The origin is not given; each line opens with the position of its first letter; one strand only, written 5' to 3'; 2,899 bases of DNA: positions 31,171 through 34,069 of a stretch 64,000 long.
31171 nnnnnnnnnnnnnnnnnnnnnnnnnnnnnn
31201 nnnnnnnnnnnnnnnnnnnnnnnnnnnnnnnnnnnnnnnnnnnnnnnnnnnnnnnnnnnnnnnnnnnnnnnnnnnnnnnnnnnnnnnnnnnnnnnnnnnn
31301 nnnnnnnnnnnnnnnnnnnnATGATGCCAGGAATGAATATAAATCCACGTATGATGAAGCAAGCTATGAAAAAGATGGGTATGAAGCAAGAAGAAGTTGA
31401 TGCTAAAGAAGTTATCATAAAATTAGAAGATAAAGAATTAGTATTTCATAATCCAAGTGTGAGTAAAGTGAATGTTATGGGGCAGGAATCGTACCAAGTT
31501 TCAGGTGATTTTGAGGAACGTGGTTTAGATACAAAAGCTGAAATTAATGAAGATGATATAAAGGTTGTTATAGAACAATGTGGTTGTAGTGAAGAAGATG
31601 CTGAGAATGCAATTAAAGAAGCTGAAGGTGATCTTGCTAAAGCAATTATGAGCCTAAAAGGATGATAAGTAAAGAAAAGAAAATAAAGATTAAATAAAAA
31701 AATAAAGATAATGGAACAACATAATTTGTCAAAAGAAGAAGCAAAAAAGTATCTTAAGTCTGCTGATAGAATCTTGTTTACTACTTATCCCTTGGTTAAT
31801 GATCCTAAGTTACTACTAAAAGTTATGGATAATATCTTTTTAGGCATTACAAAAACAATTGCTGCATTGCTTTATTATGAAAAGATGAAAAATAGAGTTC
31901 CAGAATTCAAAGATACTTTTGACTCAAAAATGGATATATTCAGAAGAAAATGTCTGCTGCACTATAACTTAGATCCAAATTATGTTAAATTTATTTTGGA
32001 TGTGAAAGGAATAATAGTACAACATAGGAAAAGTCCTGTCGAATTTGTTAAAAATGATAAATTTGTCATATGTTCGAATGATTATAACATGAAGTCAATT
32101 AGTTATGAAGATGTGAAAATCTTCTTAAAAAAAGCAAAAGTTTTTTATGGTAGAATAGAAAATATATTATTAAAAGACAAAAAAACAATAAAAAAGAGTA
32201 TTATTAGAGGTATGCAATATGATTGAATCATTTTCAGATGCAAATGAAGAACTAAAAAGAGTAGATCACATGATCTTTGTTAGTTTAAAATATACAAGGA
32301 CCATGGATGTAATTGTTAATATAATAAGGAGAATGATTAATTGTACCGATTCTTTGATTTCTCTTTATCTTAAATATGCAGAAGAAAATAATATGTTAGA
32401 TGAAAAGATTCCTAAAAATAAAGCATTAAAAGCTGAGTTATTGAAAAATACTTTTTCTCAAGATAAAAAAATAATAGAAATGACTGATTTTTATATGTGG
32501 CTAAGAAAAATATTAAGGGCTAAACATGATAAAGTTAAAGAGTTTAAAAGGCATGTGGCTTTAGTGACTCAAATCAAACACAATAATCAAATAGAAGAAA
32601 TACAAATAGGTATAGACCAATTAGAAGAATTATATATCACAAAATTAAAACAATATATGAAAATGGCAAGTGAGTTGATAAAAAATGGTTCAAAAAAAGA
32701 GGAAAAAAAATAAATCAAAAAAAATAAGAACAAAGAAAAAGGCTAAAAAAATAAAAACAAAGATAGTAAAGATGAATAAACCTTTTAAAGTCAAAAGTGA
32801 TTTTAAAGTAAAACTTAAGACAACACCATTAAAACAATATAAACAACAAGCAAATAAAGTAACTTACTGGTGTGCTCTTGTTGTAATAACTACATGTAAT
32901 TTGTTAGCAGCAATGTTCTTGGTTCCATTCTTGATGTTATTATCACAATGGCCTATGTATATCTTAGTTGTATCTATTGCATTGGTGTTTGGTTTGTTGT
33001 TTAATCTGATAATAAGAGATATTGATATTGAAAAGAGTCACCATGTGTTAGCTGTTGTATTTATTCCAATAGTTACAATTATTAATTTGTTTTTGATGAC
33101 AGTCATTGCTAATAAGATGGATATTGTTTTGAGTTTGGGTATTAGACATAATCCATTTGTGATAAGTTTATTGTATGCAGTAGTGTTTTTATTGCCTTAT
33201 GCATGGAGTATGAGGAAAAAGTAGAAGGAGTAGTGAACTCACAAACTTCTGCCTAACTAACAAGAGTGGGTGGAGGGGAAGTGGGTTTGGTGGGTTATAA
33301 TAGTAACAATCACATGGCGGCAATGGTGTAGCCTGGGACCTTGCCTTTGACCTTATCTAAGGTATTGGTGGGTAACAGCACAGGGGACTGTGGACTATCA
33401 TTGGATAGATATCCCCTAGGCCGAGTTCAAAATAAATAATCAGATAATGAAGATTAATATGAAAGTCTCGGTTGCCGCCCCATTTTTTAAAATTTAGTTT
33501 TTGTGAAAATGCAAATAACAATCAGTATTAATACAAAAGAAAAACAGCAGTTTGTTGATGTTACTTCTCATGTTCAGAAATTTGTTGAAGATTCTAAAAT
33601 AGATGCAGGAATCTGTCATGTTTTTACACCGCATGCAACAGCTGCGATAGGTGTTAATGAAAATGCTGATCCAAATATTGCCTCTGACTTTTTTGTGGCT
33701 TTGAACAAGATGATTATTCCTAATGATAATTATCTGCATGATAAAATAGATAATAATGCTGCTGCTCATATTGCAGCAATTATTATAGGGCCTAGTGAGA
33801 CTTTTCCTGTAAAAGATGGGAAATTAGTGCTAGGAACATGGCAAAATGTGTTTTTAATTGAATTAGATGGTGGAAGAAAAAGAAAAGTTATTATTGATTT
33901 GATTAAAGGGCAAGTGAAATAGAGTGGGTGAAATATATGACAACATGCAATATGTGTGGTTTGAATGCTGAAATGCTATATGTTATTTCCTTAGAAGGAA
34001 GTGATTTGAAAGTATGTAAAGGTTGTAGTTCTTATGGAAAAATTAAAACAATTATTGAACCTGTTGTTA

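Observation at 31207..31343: A duplicated ribosome-binding site plus start segment creates a translationally coupled uORF in front of NAC-alpha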

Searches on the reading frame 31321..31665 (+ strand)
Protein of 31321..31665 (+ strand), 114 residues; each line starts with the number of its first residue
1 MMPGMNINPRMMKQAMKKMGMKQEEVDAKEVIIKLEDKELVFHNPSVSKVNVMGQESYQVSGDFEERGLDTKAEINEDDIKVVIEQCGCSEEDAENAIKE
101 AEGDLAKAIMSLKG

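Call 8: search_protein_families(library=pfam, proteins=[window:31321-31665:+], max_evalue=0.01)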
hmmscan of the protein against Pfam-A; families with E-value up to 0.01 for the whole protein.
window:31321-31665:+ (114 aa): 2 families
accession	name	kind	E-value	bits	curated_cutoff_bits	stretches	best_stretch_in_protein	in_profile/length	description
PF01849.23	NAC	-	4.9e-15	55.6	21.3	1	10-66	2-56/57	NAC domain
PF19026.7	UBA_HYPK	-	2.3e-08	33.7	27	1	75-112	3-40/41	HYPK UBA domain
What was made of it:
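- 31321..31665 (+): NAC gene (114 aa; NAC domain plus C-terminal UBA domain). Pfam PF01849 at 4.9e-15 and PF19026 at 2.3e-08 (call 8).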

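Call 11: find_encoding_contigs(protein=window:31321-31665:+, flank=3000, max_places=10)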
Protein window:31321-31665:+ (114 aa): 8 contigs read that carry it; 3 places shown.
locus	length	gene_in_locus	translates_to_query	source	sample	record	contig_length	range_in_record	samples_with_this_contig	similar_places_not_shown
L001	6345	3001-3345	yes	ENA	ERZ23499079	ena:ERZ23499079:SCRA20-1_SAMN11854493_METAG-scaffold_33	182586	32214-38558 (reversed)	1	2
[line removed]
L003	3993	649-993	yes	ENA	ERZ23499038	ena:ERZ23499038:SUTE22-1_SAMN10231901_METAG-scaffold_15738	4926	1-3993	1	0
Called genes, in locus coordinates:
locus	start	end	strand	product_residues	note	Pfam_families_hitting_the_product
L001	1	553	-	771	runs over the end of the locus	-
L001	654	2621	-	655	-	PF19220:Rod_CreS (weak), PF28175:T4SS_LegC2C7 (weak)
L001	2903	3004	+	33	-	-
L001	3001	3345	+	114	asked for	PF01849:NAC, PF19026:UBA_HYPK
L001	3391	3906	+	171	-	-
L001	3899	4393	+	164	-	-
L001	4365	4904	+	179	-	-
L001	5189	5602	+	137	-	PF01894:YjbQ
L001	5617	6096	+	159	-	PF01381:HTH_3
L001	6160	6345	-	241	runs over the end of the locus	-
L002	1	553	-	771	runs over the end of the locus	-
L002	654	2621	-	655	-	PF19220:Rod_CreS (weak), PF28175:T4SS_LegC2C7 (weak)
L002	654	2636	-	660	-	PF19220:Rod_CreS (weak), PF28175:T4SS_LegC2C7 (weak)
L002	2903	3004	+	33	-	-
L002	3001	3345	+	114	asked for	PF01849:NAC, PF19026:UBA_HYPK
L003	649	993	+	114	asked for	PF01849:NAC, PF19026:UBA_HYPK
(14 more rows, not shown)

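Call 15: find_related_loci(query=window:31321-31662:+, collection=genome_contigs, flank=3000)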
Query window:31321-31662:+ (114 aa) in genome_contigs; peptide patterns used: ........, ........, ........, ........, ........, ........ (x = any residue, [..] = any of these).
140 stretches matched a pattern; 38 encode a relative of the query (tblastn E <= 1e-3); 38 distinct loci.
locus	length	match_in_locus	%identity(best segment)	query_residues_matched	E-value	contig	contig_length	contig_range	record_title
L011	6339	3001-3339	81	1-113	1e-50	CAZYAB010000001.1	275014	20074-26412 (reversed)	MAG TPA_asm: uncultured Methanosarcinales archaeon isolate SRP077602_co2_46 genome assembly, contig: NODE_16_length_2750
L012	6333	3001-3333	63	1-113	2e-43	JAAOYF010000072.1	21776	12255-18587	Candidatus Woesearchaeota archaeon isolate DPANNHV_H2.bin.75 k83_3569684, whole genome shotgun sequence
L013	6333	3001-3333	60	1-113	9e-43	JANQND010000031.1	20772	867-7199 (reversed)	MAG: Candidatus Nanoarchaeia archaeon isolate PL25a_bin.96 k99_3575787, whole genome shotgun sequence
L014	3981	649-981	74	1-113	7e-43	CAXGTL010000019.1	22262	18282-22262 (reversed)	MAG TPA_asm: Candidatus Woesearchaeota archaeon isolate ERR594346_binner12_Refined_66 genome assembly, contig: ERZ540258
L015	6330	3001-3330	64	1-112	1e-41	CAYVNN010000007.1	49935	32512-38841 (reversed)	MAG TPA_asm: uncultured Methanosarcinales archaeon isolate SRP077602_co2_11 genome assembly, contig: NODE_1049_length_49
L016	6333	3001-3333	62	1-113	7e-41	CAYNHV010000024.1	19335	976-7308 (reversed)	MAG TPA_asm: uncultured Methanosarcinales archaeon isolate SRP141376_co2_308 genome assembly, contig: NODE_5846_length_1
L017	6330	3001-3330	61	1-112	6e-41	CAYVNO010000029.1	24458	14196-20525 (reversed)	MAG TPA_asm: uncultured Methanosarcinales archaeon isolate SRP200020_co3_56 genome assembly, contig: NODE_2860_length_24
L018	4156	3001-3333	60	1-113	2e-39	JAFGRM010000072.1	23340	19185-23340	MAG: Candidatus Woesearchaeota archaeon isolate Zod_Metabat.828 k87_10569360, whole genome shotgun sequence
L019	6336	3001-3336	59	1-114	4e-39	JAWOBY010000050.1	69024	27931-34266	MAG: Candidatus Woesearchaeota archaeon isolate BLK3-3.bin.38 k191_3094522, whole genome shotgun sequence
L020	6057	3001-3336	56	1-114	3e-38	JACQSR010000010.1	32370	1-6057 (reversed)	MAG: Candidatus Woesearchaeota archaeon isolate NC_groundwater_1390_Ag_S-0.2um_45_88 S_p2_S4_coassembly_k141_562222, who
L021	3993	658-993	57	1-114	3e-37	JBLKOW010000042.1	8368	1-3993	MAG: Candidatus Woesearchaeota archaeon isolate MAG.4 NODE_21899_length_8368_cov_16.806899, whole genome shotgun sequenc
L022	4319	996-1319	57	1-113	6e-37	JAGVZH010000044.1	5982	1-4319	Candidatus Woesearchaeota archaeon isolate RIFOXYD1_FULL_32_9 rifoxyd1_full_scaffold_5354, whole genome shotgun sequence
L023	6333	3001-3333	58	1-113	1e-36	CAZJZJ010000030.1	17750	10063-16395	MAG TPA_asm: uncultured Methanosarcinales archaeon isolate SRP077602_co6_417 genome assembly, contig: NODE_5072_length_1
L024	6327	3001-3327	56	1-113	1e-35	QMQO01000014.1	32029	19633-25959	MAG: Candidatus Woesearchaeota archaeon isolate B72_G16 B72_Guay16_scaffold_00439, whole genome shotgun sequence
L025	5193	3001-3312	59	1-112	1e-35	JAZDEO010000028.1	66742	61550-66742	MAG: archaeon isolate MEGAHIT-group-0.155 k141_333754, whole genome shotgun sequence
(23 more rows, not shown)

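Call 21: find_homologous_proteins(query=window:31321-31662:+, max_evalue=1e-20)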
Query window:31321-31662:+ (114 aa): 371 proteins with E <= 1e-20 among 465 candidates; the best 120 are listed.
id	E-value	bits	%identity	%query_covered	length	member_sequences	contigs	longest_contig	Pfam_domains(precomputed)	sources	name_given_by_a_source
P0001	9.1e-65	233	100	99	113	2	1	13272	PF01849.24,PF19026.8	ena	-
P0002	2.9e-52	193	81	99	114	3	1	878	PF01849.24,PF19026.8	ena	-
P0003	5.1e-52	192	81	99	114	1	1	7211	PF01849.24,PF19026.8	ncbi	-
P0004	3.3e-51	190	77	99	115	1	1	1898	PF01849.24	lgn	-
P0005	4.7e-50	186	79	99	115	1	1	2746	PF01849.24,PF19026.8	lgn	-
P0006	2.1e-44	168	73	99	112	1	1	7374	PF01849.24,PF19026.8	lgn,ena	-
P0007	3.3e-44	167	75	94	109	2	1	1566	PF01849.24,PF19026.8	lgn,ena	-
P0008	1.7e-38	149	66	99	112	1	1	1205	PF01849.24,PF19026.8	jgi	-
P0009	2.6e-38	148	62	100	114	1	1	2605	PF01849.24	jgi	-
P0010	2.7e-38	148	62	99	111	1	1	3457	PF01849.24,PF19026.8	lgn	-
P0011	3.1e-38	148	65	99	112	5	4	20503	PF01849.24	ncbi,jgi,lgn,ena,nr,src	ncbi:nascent polypeptide-associated complex protein [Candidatus Woesearchaeota archaeon]|nr:nascent 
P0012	3.1e-38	148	68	98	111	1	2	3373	PF01849.24,PF19026.8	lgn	-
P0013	3.2e-38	148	65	99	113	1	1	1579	PF01849.24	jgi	jgi:nascent polypeptide-associated complex subunit alpha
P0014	4.2e-38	147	62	100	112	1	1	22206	PF01849.24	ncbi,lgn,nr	ncbi:MAG: nascent polypeptide-associated complex protein [Nanoarchaeota archaeon]|nr:nascent polypep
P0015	5.2e-38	147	67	99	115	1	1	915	PF01849.24,PF19026.8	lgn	-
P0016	5.3e-38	147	66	98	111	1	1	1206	PF01849.24,PF19026.8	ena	-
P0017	5.3e-38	147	64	98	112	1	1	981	PF01849.24,PF19026.8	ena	-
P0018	7.6e-38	147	67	100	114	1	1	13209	PF01849.24,PF19026.8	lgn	-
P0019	1.0e-37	146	61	98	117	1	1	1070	PF01849.24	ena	-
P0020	1.1e-37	146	63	99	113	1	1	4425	PF01849.24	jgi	-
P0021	5.0e-37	144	67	99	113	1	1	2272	PF01849.24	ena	-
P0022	1.1e-36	143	65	99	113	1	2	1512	PF01849.24,PF19026.8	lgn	-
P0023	2.1e-36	142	69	99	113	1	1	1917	PF01849.24,PF19026.8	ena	-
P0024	2.3e-36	142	63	99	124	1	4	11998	PF01849.24,PF19026.8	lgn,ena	-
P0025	3.3e-36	141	67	97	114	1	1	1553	PF01849.24,PF19026.8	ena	-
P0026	3.7e-36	141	65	99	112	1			PF01849.24,PF14555.13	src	-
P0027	4.1e-36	141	64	98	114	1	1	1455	PF01849.24,PF19026.8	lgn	-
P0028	6.3e-36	140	65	99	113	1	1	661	PF01849.24,PF19026.8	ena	-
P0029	9.9e-36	140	65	100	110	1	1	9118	PF01849.24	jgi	jgi:nascent polypeptide-associated complex subunit alpha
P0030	1.1e-35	140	62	100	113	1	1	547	PF01849.24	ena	-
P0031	1.1e-35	140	65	99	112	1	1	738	PF01849.24,PF19026.8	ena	-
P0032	1.2e-35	140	61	99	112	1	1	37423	PF01849.24,PF19026.8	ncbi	ncbi:MAG: nascent polypeptide-associated complex protein [archaeon]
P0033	1.2e-35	140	64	99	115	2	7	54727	PF01849.24,PF19026.8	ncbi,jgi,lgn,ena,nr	ncbi:nascent polypeptide-associated complex protein [Candidatus Woesearchaeota archaeon]|nr:nascent 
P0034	1.2e-35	140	66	100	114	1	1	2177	PF01849.24,PF19026.8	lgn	-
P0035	1.2e-35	140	61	100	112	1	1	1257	PF01849.24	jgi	jgi:nascent polypeptide-associated complex subunit alpha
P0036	1.3e-35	139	65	99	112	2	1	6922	PF01849.24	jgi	-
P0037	1.7e-35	139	63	98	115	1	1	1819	PF01849.24,PF19026.8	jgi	jgi:nascent polypeptide-associated complex subunit alpha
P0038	1.8e-35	139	60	99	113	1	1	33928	PF01849.24,PF19026.8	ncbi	ncbi:MAG: nascent polypeptide-associated complex protein [Nanoarchaeota archaeon]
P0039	1.9e-35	139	60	99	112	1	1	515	PF01849.24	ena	-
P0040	2.1e-35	139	64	99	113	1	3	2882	PF01849.24,PF19026.8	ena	-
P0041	2.3e-35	139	56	100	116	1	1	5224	PF01849.24,PF19026.8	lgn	-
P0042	2.5e-35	139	62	98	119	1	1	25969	PF01849.24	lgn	-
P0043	2.5e-35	139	65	99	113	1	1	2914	PF01849.24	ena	-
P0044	3.1e-35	138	64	99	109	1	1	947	PF01849.24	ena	-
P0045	3.4e-35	138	63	99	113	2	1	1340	PF01849.24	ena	-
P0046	3.8e-35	138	63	99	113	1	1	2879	PF01849.24,PF19026.8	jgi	jgi:nascent polypeptide-associated complex subunit alpha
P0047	4.9e-35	138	65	99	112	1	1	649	PF01849.24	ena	-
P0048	5.1e-35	138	63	99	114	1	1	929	PF01849.24,PF19026.8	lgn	-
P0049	5.3e-35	138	62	98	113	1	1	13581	PF01849.24,PF19026.8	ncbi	-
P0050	7.8e-35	137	63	99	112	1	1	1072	PF01849.24,PF19026.8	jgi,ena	-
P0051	8.6e-35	137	61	99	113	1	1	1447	PF01849.24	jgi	jgi:nascent polypeptide-associated complex subunit alpha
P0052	1.1e-34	137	64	99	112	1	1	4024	PF01849.24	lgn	-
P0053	1.3e-34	136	63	99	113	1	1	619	PF01849.24,PF19026.8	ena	-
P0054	1.4e-34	136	64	98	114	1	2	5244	PF01849.24,PF19026.8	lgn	-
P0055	1.7e-34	136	60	99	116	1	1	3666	PF01849.24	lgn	-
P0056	1.8e-34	136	64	99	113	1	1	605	PF01849.24,PF19026.8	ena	-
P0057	1.9e-34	136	63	100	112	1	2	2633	PF01849.24,PF19026.8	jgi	-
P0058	1.9e-34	136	61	100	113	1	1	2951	PF01849.24,PF19026.8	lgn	-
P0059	2.3e-34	135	60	98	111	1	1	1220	PF01849.24,PF19026.8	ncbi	-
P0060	2.4e-34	135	62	98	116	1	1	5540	PF01849.24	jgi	-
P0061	2.6e-34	135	63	100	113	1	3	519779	PF01849.24,PF19026.8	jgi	-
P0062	2.9e-34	135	62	99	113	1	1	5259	PF01849.24,PF19026.8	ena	-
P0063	3.1e-34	135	64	99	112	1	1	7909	PF01849.24,PF19026.8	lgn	-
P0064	3.1e-34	135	61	100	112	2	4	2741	PF01849.24,PF19026.8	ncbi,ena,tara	tara:strand:+ start:364 stop:702 length:339 start_codon:yes stop_codon:yes gene_type:complete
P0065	3.3e-34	135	60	100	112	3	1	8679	PF01849.24,PF19026.8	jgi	jgi:nascent polypeptide-associated complex subunit alpha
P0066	3.4e-34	135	64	94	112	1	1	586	PF01849.24,PF19026.8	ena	-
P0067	3.5e-34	135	59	99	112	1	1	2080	PF01849.24,PF19026.8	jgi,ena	-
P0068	4.1e-34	135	63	98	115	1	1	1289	PF01849.24,PF19026.8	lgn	-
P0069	4.7e-34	134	61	99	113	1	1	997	PF01849.24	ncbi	-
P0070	6.5e-34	134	60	99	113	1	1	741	PF01849.24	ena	-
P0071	6.7e-34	134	63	99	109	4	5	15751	PF01849.24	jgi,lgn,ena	-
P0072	6.9e-34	134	65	99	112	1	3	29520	PF01849.24,PF19026.8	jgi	-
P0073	8.2e-34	134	63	93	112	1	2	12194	PF01849.24,PF19026.8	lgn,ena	-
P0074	8.5e-34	134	62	98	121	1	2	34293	PF01849.24,PF19026.8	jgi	jgi:nascent polypeptide-associated complex subunit alpha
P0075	9.4e-34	134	62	99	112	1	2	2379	PF01849.24,PF19026.8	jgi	jgi:nascent polypeptide-associated complex subunit alpha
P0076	9.9e-34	133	63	98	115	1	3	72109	PF01849.24,PF19026.8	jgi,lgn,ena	jgi:nascent polypeptide-associated complex subunit alpha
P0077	1.2e-33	133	60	99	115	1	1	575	PF01849.24,PF19026.8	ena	-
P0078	1.3e-33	133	62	99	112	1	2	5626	PF01849.24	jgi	jgi:nascent polypeptide-associated complex subunit alpha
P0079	1.3e-33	133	62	99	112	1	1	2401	PF01849.24,PF19026.8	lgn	-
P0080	1.4e-33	133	60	99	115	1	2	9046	PF01849.24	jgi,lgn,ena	-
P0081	1.6e-33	133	63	98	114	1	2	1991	PF01849.24,PF28540.1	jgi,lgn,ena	-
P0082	1.6e-33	133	63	99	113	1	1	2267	PF01849.24,PF19026.8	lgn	-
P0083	2.0e-33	132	60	99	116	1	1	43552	PF01849.24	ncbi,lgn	ncbi:MAG: nascent polypeptide-associated complex protein [Candidatus Woesearchaeota archaeon]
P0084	2.3e-33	132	63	98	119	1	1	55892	PF01849.24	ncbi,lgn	-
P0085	2.3e-33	132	59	99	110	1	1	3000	PF01849.24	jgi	jgi:nascent polypeptide-associated complex subunit alpha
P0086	2.6e-33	132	61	98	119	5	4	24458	PF01849.24,PF19026.8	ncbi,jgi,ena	-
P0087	2.7e-33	132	62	99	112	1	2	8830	PF01849.24,PF19026.8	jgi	jgi:nascent polypeptide-associated complex subunit alpha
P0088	3.0e-33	132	63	99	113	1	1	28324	PF01849.24,PF19026.8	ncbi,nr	ncbi:nascent polypeptide-associated complex protein [Candidatus Woesearchaeota archaeon]|nr:nascent 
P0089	3.8e-33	132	61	99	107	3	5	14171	PF01849.24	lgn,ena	-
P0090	4.5e-33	131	61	99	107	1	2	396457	PF01849.24,PF19026.8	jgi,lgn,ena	jgi:nascent polypeptide-associated complex subunit alpha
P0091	4.8e-33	131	60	99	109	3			PF01849.24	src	-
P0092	5.0e-33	131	61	100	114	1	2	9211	PF01849.24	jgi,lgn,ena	-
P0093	5.0e-33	131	60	94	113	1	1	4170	PF01849.24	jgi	jgi:nascent polypeptide-associated complex subunit alpha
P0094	5.3e-33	131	60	99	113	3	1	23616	PF01849.24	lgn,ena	-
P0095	5.3e-33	131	64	94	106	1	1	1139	PF01849.24,PF19026.8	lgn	-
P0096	5.4e-33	131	62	94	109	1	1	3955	PF01849.24,PF19026.8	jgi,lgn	-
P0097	6.0e-33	131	63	98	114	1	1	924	PF01849.24,PF19026.8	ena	-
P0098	6.5e-33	131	62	99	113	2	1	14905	PF01849.24,PF19026.8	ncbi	-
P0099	7.4e-33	131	61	99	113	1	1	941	PF01849.24,PF19026.8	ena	-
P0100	7.9e-33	131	59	99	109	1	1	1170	PF01849.24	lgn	-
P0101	8.8e-33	130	63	98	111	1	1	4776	PF01849.24,PF19026.8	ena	-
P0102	1.0e-32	130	62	98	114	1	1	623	PF01849.24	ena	-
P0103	1.1e-32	130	60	99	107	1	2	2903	PF01849.24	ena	-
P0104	1.1e-32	130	58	98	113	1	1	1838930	PF01849.24,PF19026.8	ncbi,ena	-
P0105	1.2e-32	130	59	98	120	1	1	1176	PF01849.24,PF19026.8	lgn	-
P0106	1.2e-32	130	58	99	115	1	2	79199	PF01849.24,PF19026.8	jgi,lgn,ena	jgi:nascent polypeptide-associated complex subunit alpha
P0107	1.4e-32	130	59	94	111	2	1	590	PF01849.24,PF19026.8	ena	-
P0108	1.4e-32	130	57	100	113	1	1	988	PF01849.24,PF19026.8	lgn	-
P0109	1.4e-32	130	62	99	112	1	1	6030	PF01849.24,PF19026.8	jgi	jgi:nascent polypeptide-associated complex subunit alpha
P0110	1.7e-32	129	55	100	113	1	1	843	PF01849.24,PF19026.8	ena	-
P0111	1.8e-32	129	59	99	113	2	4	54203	PF01849.24,PF19026.8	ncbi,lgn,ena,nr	ncbi:MAG: nascent polypeptide-associated complex protein [Nanoarchaeota archaeon]|nr:nascent polypep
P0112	2.5e-32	129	61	94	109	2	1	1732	PF01849.24,PF19026.8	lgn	-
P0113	3.2e-32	129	58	91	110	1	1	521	PF01849.24,PF19026.8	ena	-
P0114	3.7e-32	128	61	100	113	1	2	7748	PF01849.24,PF19026.8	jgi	jgi:nascent polypeptide-associated complex subunit alpha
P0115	3.7e-32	128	60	99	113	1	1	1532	PF01849.24,PF19026.8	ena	-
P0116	3.8e-32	128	60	98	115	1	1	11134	PF01849.24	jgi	-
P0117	4.1e-32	128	61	100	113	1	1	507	PF01849.24,PF19026.8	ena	-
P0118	4.6e-32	128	62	99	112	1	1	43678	PF01849.24,PF19026.8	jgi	-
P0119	4.8e-32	128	60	100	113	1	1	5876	PF01849.24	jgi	jgi:nascent polypeptide-associated complex subunit alpha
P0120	5.5e-32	128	58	98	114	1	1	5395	PF01849.24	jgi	-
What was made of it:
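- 31321..31665 (+): 371 homologues have E <= 1e-20, and those that carry a source name are named nascent polypeptide-associated complex protein or subunit alpha (call 21).
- On Nascent polypeptide-associated complex (archaeal NAC) gene: 371 homologues have E <= 1e-20, and those that carry a source name are named NAC (call 21).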

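Call 24: find_encoding_contigs(protein=P0001, flank=1500, max_places=10)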
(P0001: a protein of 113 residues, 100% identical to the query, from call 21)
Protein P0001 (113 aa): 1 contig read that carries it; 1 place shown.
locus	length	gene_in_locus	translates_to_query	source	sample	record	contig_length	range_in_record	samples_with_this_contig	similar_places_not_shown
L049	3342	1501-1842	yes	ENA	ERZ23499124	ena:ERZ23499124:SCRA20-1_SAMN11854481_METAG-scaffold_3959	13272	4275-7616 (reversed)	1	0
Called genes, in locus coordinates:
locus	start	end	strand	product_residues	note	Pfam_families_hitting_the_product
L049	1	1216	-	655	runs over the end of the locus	PF19220:Rod_CreS (weak), PF28175:T4SS_LegC2C7 (weak)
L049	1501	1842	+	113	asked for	PF01849:NAC, PF19026:UBA_HYPK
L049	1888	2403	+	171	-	-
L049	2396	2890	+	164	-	-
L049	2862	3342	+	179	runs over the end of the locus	-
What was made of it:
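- One assembly gives the single-R form (call 24).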

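Call 60: find_encoding_contigs(protein=P0001, flank=10000, max_places=3)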
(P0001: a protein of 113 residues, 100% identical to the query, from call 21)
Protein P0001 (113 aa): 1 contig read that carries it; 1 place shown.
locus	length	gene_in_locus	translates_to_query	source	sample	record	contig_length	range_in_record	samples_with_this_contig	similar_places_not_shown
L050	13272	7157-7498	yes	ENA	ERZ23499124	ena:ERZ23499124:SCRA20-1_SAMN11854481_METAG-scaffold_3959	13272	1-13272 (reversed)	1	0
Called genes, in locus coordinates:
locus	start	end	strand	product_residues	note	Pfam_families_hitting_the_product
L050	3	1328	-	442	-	?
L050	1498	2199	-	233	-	-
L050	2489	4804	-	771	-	-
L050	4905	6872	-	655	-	PF19220:Rod_CreS (weak), PF28175:T4SS_LegC2C7 (weak)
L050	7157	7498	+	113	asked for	PF01849:NAC, PF19026:UBA_HYPK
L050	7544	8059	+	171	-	-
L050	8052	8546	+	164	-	-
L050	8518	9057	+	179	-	-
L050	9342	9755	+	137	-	PF01894:YjbQ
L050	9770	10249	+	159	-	PF01381:HTH_3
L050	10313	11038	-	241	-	-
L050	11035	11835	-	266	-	PF13632:Glyco_trans_2_3, PF13641:Glyco_tranf_2_3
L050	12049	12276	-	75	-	-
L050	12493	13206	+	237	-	PF00535:Glycos_transf_2, PF10111:Glyco_tranf_2_2 (weak), PF13506:Glyco_transf_21 (weak), PF13641:Glyco_tranf_2_3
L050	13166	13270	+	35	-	?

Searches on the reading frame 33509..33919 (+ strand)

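Call 54: search_protein_families(library=pfam, proteins=[window:33509-33919:+], max_evalue=0.001)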
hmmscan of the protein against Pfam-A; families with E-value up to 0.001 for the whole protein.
window:33509-33919:+ (137 aa): 1 family
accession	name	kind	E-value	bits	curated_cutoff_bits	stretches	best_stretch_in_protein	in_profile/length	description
PF01894.22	UPF0047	-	3.6e-39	134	27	1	17-130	1-116/117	Uncharacterised protein family UPF0047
